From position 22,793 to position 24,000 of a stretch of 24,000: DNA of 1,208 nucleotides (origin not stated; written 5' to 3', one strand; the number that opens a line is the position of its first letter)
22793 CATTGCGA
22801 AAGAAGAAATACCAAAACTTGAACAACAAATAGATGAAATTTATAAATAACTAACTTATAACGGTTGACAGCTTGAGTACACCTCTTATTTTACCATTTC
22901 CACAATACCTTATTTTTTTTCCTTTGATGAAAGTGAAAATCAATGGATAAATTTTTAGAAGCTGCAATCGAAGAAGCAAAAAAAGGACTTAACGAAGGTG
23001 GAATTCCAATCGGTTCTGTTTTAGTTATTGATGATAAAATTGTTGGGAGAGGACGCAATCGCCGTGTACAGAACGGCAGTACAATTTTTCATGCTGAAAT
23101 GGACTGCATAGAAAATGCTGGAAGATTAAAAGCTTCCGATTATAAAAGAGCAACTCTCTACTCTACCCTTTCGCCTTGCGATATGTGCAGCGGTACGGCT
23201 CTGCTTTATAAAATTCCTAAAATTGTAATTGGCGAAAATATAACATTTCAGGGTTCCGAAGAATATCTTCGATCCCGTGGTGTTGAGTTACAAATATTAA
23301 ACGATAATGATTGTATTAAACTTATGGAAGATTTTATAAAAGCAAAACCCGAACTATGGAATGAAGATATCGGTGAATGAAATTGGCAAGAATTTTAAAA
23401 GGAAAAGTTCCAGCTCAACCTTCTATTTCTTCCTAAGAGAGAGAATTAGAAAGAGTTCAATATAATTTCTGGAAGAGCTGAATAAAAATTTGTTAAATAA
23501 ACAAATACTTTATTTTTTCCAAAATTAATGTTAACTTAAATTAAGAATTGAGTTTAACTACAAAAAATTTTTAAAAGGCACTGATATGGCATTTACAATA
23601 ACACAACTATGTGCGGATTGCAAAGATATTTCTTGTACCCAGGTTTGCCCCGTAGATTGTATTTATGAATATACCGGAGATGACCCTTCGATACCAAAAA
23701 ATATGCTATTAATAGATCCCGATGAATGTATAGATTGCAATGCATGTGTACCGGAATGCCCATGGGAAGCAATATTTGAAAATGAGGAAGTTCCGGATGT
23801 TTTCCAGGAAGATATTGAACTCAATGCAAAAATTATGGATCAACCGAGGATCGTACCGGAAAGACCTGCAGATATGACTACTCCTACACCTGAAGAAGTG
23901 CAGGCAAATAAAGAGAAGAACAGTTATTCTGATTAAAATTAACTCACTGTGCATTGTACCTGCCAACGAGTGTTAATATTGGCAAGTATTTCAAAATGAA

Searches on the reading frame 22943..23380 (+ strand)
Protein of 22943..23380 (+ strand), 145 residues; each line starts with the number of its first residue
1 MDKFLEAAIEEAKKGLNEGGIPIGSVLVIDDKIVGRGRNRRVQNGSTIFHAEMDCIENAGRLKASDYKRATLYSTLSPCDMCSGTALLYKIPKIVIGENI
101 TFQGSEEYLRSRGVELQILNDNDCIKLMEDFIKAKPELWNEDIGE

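Call 55: search_protein_families(library=pfam, proteins=[window:22943-23380:+], max_evalue=0.001)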
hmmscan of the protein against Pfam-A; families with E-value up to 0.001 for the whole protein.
window:22943-23380:+ (145 aa): 7 families
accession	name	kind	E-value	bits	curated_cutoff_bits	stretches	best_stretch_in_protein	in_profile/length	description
PF00383.29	dCMP_cyt_deam_1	-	1.4e-21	76.7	25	1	3-97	6-101/102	Cytidine and deoxycytidylate deaminase zinc-binding region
PF14437.12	MafB19-deam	-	1.1e-18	67.9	27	1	3-133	5-139/142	MafB19-like deaminase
PF18750.7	SNAD4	-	5.4e-05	23.7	27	0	41-84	24-69/130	Secreted Novel AID/APOBEC-like Deaminase 4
PF18778.7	NAD1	-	0.00011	22.8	27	0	43-84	44-88/175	Novel AID APOBEC clade 1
PF14439.12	Bd3614-deam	-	0.00036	20.9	38.5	1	34-86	22-74/113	Bd3614-like deaminase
PF08210.17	APOBEC_N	-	0.00049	20.6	25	0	43-94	40-95/170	APOBEC-like N-terminal domain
PF18772.7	APOBEC2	-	0.00051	20.5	26.8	0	43-135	44-149/175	APOBEC2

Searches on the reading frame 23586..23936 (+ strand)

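Call 55: search_protein_families(library=pfam, proteins=[window:23586-23936:+], max_evalue=0.001)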
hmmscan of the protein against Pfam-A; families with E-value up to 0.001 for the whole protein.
window:23586-23936:+ (116 aa): 11 families
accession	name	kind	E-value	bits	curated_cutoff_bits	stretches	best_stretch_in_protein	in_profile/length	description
PF13237.11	Fer4_10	-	2.2e-09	37.5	25.5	2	6-59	6-53/53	4Fe-4S dicluster domain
PF00037.32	Fer4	-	1.2e-07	31.6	21.1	1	43-63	3-23/24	4Fe-4S binding domain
PF12797.12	Fer4_2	-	8.1e-07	29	24.5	1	42-60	4-22/22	4Fe-4S binding domain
PF13187.11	Fer4_9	-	5e-06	26.9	27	1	9-63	2-52/52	4Fe-4S dicluster domain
PF12837.12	Fer4_6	-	5.4e-06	26.5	25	1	43-59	4-20/24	4Fe-4S binding domain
PF12838.12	Fer4_7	-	6.2e-06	27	27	1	9-62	2-52/52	4Fe-4S dicluster domain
PF14697.11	Fer4_21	-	7.2e-06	26.5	35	1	43-63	3-26/59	4Fe-4S dicluster domain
PF13183.11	Fer4_8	-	1e-05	26.4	27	0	46-77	3-34/68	4Fe-4S dicluster domain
PF13484.11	Fer4_16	-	9.3e-05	23.6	30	0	47-69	1-23/66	4Fe-4S double cluster binding domain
PF12800.12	Fer4_4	-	0.00014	22.4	24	1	45-59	1-15/17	4Fe-4S binding domain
PF13534.11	Fer4_17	-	0.00051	21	22.2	0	47-79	1-31/61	4Fe-4S dicluster domain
